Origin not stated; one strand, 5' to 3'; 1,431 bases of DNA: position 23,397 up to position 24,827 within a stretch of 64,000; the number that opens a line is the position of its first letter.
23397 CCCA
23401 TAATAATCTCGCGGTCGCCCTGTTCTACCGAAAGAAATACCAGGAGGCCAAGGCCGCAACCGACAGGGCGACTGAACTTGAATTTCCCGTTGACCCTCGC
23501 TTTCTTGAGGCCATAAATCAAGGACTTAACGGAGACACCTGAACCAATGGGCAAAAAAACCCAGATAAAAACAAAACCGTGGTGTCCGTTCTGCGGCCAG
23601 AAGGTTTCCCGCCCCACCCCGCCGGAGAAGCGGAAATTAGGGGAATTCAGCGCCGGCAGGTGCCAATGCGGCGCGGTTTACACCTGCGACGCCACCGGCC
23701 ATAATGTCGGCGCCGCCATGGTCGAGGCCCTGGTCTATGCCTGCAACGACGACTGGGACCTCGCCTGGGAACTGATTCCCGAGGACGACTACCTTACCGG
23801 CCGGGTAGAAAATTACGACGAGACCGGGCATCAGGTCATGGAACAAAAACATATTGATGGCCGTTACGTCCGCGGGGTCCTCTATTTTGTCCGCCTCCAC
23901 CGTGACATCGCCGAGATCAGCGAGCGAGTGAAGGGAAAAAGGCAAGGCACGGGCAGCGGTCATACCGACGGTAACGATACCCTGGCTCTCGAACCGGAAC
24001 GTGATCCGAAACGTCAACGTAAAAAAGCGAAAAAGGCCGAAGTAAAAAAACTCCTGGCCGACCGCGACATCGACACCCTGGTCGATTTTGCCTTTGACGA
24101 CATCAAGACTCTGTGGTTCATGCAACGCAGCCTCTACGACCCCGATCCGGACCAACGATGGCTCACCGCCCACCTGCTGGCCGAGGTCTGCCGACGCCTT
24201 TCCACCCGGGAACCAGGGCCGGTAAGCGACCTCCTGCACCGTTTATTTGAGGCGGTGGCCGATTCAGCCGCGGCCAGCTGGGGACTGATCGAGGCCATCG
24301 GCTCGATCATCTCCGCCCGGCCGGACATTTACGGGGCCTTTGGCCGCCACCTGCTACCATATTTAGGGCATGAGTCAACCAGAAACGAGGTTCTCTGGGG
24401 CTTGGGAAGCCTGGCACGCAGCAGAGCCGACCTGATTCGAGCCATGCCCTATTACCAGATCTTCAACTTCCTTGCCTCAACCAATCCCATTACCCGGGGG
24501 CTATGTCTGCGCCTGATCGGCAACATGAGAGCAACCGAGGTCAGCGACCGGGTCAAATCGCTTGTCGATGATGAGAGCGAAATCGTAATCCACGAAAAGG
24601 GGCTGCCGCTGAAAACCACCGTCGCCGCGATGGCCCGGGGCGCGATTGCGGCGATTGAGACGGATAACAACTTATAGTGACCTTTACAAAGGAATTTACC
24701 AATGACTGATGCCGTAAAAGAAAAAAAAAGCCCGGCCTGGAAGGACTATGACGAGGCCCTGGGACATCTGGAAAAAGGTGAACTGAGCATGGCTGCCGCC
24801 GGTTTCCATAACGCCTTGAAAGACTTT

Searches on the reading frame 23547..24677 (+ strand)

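Call 48: search_protein_families(library=ncbifam, proteins=[window:23547-24677:+], max_evalue=0.00001)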
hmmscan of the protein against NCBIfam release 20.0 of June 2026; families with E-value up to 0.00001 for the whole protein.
window:23547-24677:+ (376 aa): 1 family
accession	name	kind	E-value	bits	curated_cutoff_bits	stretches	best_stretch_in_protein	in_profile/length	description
NF045662.1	DVU0298_fam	equivalog_domain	9.6e-49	165.8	75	1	165-367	1-212/213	DVU0298 family protein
